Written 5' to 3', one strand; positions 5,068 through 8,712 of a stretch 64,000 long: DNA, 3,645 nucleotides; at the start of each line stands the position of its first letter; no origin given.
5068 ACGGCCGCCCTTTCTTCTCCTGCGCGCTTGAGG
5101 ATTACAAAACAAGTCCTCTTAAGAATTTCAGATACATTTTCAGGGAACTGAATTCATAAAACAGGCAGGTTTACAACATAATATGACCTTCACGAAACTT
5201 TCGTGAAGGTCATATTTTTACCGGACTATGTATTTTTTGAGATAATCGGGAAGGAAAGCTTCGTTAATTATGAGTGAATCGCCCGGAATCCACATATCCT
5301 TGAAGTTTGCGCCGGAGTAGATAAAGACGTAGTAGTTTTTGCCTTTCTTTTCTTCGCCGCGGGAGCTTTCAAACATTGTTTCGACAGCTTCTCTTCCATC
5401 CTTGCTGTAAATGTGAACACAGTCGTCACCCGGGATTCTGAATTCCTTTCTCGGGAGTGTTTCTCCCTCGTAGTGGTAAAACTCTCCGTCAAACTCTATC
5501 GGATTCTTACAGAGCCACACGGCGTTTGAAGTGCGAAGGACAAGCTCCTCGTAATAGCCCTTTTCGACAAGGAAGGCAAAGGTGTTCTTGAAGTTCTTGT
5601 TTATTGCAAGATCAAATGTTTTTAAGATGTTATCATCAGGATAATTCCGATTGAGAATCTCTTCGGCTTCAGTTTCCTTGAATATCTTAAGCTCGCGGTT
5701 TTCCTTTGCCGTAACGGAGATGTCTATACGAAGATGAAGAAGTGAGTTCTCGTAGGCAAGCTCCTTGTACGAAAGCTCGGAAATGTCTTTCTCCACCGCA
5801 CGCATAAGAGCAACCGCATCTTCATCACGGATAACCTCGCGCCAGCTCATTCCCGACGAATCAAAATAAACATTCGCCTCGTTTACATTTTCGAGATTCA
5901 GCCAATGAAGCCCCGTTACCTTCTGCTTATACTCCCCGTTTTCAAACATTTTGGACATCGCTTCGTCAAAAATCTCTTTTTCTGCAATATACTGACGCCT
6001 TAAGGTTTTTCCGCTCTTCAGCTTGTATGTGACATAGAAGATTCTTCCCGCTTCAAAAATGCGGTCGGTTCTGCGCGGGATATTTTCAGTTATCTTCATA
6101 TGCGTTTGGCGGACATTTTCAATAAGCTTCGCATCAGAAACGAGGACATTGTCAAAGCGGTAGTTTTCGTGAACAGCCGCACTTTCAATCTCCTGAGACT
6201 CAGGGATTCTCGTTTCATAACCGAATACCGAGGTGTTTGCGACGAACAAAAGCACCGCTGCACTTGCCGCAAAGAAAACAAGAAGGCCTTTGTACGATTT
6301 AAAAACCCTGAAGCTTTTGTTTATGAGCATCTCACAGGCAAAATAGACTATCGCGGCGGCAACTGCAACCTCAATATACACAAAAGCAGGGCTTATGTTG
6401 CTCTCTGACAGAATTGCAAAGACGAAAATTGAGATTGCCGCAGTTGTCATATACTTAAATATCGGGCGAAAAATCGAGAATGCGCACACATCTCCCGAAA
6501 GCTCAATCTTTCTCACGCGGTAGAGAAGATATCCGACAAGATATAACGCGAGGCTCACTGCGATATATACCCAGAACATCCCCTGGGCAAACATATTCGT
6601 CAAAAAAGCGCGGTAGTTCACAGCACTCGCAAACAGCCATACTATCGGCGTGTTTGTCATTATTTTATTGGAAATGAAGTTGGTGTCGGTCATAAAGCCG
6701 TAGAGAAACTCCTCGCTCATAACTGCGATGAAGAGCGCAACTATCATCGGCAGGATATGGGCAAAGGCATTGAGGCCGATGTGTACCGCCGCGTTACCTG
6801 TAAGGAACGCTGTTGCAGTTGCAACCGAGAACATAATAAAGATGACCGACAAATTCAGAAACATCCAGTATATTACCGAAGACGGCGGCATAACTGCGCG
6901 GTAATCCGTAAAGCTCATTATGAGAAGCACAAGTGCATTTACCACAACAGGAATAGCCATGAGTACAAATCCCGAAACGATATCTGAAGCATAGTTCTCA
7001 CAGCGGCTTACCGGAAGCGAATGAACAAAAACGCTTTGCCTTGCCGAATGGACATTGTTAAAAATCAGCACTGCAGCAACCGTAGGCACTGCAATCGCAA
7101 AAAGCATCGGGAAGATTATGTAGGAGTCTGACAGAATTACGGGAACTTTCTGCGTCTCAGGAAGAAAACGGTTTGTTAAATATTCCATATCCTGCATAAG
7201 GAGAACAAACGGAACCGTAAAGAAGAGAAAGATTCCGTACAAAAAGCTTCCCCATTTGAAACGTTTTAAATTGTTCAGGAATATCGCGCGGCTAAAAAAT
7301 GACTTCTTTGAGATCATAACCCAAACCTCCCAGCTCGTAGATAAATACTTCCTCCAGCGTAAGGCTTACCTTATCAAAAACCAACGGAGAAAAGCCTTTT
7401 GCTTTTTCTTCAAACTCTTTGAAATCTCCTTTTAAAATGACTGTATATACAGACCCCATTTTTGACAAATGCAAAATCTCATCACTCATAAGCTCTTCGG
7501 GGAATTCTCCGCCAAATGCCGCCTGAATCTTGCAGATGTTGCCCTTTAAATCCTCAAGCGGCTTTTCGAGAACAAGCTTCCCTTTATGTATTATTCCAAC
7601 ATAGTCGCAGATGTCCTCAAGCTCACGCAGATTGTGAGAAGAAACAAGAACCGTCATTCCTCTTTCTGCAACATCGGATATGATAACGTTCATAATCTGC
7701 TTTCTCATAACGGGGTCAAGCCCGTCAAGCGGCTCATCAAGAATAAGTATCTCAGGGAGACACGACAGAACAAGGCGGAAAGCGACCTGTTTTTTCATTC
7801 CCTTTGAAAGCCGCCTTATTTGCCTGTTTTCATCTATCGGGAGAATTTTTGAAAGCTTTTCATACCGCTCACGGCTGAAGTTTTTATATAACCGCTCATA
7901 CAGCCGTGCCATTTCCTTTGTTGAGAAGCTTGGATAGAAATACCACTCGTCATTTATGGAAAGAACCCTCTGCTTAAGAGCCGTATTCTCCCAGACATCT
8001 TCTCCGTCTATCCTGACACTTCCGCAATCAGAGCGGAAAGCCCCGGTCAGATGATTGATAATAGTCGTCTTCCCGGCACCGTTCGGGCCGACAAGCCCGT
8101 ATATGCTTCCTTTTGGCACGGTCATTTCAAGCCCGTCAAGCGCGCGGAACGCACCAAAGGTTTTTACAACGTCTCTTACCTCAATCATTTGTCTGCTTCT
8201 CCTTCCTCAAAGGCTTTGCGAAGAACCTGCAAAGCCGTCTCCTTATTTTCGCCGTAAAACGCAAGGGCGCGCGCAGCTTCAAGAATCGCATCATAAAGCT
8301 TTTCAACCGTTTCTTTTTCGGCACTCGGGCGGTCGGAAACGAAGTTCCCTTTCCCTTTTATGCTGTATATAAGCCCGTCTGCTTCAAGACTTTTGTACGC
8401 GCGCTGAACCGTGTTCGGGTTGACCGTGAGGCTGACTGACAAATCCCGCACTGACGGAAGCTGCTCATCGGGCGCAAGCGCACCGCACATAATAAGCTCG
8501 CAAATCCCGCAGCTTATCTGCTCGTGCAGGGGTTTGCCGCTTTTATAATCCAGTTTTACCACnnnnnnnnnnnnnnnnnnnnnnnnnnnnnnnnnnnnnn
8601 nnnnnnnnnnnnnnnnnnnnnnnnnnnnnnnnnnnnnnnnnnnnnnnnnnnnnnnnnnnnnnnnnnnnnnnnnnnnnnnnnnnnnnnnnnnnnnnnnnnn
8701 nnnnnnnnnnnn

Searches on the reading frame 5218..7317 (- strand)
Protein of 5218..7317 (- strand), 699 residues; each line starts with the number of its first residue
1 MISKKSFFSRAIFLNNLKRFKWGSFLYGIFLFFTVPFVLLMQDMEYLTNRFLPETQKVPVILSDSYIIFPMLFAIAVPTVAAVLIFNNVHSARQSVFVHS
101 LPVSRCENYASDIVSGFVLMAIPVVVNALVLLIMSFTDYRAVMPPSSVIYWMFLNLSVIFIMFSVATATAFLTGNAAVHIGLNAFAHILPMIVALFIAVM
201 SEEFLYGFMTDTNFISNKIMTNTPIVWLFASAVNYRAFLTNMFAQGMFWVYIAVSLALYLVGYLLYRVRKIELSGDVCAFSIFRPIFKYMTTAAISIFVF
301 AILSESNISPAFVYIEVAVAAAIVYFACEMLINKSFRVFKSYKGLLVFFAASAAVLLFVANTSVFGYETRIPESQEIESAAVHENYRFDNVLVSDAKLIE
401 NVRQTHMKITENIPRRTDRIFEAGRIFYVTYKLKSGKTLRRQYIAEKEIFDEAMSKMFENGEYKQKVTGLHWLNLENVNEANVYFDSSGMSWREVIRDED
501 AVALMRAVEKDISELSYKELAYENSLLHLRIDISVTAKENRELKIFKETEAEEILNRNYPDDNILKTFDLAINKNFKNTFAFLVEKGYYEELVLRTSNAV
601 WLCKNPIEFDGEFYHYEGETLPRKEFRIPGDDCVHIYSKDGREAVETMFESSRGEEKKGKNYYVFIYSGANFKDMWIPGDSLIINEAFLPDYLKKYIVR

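Call 48: find_related_loci(query=window:5218-7317:-, collection=metagenome_contigs, flank=5000)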
Query window:5218-7317:- (699 aa) in metagenome_contigs; peptide patterns used: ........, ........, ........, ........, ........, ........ (x = any residue, [..] = any of these).
138 stretches matched a pattern, but none encodes a relative of the query by tblastn (E <= 1e-3).
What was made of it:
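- Tried and rejected: Metagenome scan with the permease: no relatives found (call 48).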

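Call 49: find_homologous_proteins(query=window:5218-7317:-, max_evalue=1e-20)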
Query window:5218-7317:- (699 aa): 148 proteins with E <= 1e-20 among 8000 candidates; the best 120 are listed.
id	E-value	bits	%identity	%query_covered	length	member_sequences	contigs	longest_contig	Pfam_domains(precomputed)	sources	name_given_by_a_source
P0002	0.0e+0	1549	100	100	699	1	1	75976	PF20047.5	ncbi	-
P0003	0.0e+0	1272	81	100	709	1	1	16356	PF20047.5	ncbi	-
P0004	0.0e+0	1237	81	97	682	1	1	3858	PF20047.5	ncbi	-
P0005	0.0e+0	1236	76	100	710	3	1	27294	PF20047.5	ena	-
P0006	0.0e+0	1197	75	100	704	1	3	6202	PF20047.5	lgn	-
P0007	0.0e+0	1114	71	100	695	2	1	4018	-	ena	-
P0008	0.0e+0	1040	68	100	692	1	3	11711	PF20047.5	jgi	-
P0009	3.4e-267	907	59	100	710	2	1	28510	PF20047.5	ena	-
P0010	2.0e-265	901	58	100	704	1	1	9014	PF20047.5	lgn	-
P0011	1.8e-217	742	50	100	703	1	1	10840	PF20047.5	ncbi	-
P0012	5.3e-215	734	49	100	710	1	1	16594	PF20047.5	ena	-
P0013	1.2e-214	733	49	100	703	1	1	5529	PF20047.5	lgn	-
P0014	4.4e-210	718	49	100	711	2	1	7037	-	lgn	-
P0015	9.1e-196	671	45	100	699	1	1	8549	PF20047.5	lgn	-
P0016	2.1e-193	663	45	99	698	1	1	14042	PF20047.5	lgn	-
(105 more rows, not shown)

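Call 50: find_encoding_contigs(protein=P0003, flank=6000, max_places=2)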
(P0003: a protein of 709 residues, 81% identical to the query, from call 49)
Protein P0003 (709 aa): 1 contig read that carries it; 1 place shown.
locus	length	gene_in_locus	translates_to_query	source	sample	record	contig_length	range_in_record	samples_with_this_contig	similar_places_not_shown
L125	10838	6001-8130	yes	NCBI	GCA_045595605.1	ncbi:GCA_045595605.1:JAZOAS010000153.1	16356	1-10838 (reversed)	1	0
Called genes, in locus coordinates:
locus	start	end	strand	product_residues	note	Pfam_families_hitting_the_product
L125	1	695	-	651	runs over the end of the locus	PF00270:DEAD (faint), PF04851:ResIII, PF17757:UvrB_inter, PF27431:UvrB_3rd, PF00271:Helicase_C, PF12344:UvrB, PF02151:UVR (weak)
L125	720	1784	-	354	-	PF03600:CitMHS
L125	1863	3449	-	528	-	PF28550:DUF8436, PF00890:FAD_binding_2 (weak), PF01266:DAO (faint), PF01494:FAD_binding_3 (faint), PF03486:HI0933_like, PF07992:Pyr_redox_2 (weak), PF12831:FAD_oxidored (faint), PF21688:FAD-depend_C, +1 more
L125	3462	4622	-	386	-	-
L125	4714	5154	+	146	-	PF00392:GntR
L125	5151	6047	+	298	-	PF00005:ABC_tran, PF13304:AAA_21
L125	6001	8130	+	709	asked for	PF20047:DUF6449 (weak)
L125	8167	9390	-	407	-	PF02588:YitT_membrane, PF19700:DUF6198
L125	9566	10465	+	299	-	PF00291:PALP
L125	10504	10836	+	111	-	?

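Call 51: find_encoding_contigs(protein=P0005, flank=6000, max_places=2)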
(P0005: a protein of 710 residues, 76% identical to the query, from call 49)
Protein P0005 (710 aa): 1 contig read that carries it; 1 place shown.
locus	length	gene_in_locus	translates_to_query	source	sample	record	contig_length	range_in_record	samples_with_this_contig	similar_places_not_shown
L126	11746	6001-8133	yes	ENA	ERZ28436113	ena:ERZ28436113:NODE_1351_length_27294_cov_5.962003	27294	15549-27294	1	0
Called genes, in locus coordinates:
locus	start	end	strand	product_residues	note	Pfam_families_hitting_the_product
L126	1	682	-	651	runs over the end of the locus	PF00270:DEAD (faint), PF04851:ResIII, PF17757:UvrB_inter, PF27431:UvrB_3rd, PF00271:Helicase_C, PF12344:UvrB, PF02151:UVR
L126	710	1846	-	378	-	PF03600:CitMHS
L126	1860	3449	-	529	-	PF28550:DUF8436, PF00890:FAD_binding_2 (weak), PF01266:DAO (faint), PF01494:FAD_binding_3 (faint), PF03486:HI0933_like, PF07992:Pyr_redox_2 (weak), PF21688:FAD-depend_C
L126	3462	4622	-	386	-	-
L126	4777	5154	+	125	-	PF00392:GntR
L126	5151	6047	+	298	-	PF00005:ABC_tran, PF13304:AAA_21 (weak)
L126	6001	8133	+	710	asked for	PF20047:DUF6449 (weak)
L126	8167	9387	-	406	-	PF02588:YitT_membrane, PF19700:DUF6198 (weak)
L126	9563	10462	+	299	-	PF00291:PALP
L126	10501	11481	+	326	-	PF02540:NAD_synthase, PF01171:ATP_bind_3 (weak), PF00958:GMP_synt_C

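Call 52: find_encoding_contigs(protein=P0008, flank=6000, max_places=2)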
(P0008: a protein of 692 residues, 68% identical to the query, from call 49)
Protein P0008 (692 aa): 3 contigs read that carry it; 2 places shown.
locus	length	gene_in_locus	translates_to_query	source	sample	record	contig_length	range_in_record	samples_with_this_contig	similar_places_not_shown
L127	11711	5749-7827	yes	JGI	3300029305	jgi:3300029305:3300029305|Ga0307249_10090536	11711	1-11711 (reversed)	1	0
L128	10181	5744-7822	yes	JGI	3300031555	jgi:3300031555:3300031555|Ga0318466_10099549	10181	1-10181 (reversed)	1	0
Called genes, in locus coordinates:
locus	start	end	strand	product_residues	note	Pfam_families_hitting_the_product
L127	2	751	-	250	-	?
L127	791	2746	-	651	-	PF00270:DEAD (faint), PF04851:ResIII, PF17757:UvrB_inter, PF27431:UvrB_3rd, PF00271:Helicase_C, PF12344:UvrB, PF02151:UVR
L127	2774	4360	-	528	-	PF28550:DUF8436, PF00890:FAD_binding_2 (faint), PF01266:DAO (faint), PF03486:HI0933_like (faint), PF07992:Pyr_redox_2, PF01593:Amino_oxidase (faint), PF21688:FAD-depend_C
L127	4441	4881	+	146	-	PF00392:GntR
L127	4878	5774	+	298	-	PF00005:ABC_tran, PF13304:AAA_21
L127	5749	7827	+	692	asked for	PF20047:DUF6449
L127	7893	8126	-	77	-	PF12844:HTH_19, PF13560:HTH_31, PF01381:HTH_3, PF13443:HTH_26 (weak)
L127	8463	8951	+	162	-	-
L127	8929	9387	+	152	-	-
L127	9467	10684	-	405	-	PF02588:YitT_membrane, PF19700:DUF6198 (weak)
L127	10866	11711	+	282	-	?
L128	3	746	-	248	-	?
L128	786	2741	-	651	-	PF00270:DEAD (faint), PF04851:ResIII, PF17757:UvrB_inter, PF27431:UvrB_3rd, PF00271:Helicase_C, PF12344:UvrB, PF02151:UVR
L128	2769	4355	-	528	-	PF28550:DUF8436, PF00890:FAD_binding_2 (faint), PF01266:DAO (faint), PF03486:HI0933_like (faint), PF07992:Pyr_redox_2, PF01593:Amino_oxidase (faint), PF21688:FAD-depend_C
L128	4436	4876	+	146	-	PF00392:GntR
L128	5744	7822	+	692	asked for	PF20047:DUF6449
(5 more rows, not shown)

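Call 53: find_encoding_contigs(protein=P0009, flank=6000, max_places=2)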
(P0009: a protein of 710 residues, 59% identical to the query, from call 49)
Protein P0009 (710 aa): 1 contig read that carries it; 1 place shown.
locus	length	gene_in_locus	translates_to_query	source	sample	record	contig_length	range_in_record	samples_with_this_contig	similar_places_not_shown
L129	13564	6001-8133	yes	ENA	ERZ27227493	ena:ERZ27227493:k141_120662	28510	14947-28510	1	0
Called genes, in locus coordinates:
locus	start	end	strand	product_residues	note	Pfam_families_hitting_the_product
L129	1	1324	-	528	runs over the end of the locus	PF28550:DUF8436, PF01266:DAO (faint), PF03486:HI0933_like (weak), PF07992:Pyr_redox_2 (faint), PF21688:FAD-depend_C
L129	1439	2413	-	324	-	-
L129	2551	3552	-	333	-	PF00728:Glyco_hydro_20 (faint)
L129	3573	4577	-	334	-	-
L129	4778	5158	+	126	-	PF00392:GntR, PF02082:Rrf2 (weak), PF13730:HTH_36 (weak)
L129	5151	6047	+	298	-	PF00005:ABC_tran, PF13304:AAA_21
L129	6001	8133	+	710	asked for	PF20047:DUF6449 (weak)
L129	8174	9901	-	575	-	PF00535:Glycos_transf_2, PF04138:GtrA_DPMS_TM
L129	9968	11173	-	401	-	PF02588:YitT_membrane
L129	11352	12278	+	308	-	PF00291:PALP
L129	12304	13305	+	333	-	PF02540:NAD_synthase (weak), PF01171:ATP_bind_3 (weak), PF03054:tRNA_Me_trans (faint), PF00958:GMP_synt_C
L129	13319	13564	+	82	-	?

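Call 70: search_protein_families(library=pfam, proteins=[window:5221-7317:-], max_evalue=0.001)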
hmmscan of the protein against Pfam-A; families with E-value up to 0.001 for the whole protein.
window:5221-7317:- (699 aa): 1 family
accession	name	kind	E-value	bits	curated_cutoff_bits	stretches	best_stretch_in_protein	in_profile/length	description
PF20047.4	DUF6449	-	1.6e-07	31.7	23.5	1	431-587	1-152/152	Domain of unknown function (DUF6449)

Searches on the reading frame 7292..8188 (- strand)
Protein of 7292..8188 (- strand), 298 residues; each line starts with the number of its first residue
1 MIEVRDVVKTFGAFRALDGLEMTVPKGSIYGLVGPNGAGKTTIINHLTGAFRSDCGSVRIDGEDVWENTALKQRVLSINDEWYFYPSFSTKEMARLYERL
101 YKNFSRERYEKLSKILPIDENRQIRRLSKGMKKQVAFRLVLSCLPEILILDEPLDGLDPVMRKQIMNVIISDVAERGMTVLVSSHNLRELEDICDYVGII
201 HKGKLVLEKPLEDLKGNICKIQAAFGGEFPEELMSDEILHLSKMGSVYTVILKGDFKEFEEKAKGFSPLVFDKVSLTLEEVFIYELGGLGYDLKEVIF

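Call 11: find_encoding_contigs(protein=window:7292-8188:-, flank=10000, max_places=10)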
Protein window:7292-8188:- (298 aa): no gene with exactly this product is on record in the collection.

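Call 70: search_protein_families(library=pfam, proteins=[window:7295-8188:-], max_evalue=0.001)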
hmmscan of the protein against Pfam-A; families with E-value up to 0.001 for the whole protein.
window:7295-8188:- (298 aa): 5 families
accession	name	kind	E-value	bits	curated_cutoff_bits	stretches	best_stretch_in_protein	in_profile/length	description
PF00005.33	ABC_tran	-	9.5e-23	81.7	25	1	17-154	1-136/137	ABC transporter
PF13304.12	AAA_21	-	6.7e-14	53.1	27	1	120-189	231-302/304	AAA domain, putative AbiEii toxin, Type IV TA system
PF13476.12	AAA_23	-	1.2e-05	26.5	27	1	14-68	7-56/201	AAA domain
PF02463.25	SMC_N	-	0.00012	22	40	0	27-201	24-213/220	RecF/RecN/SMC N terminal domain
PF13401.12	AAA_22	-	0.00022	22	27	1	30-152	8-92/130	AAA domain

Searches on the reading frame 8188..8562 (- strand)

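Call 70: search_protein_families(library=pfam, proteins=[window:8188-8562:-], max_evalue=0.001)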
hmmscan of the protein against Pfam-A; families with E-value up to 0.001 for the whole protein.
window:8188-8562:- (125 aa): 2 families
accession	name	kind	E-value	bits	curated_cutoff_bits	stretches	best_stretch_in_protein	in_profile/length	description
PF00392.27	GntR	-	9.3e-14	51.3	27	1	13-75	2-64/64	Bacterial regulatory proteins, gntR family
PF02082.26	Rrf2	-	2.3e-05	25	30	1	16-75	5-64/132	Iron-dependent Transcriptional regulator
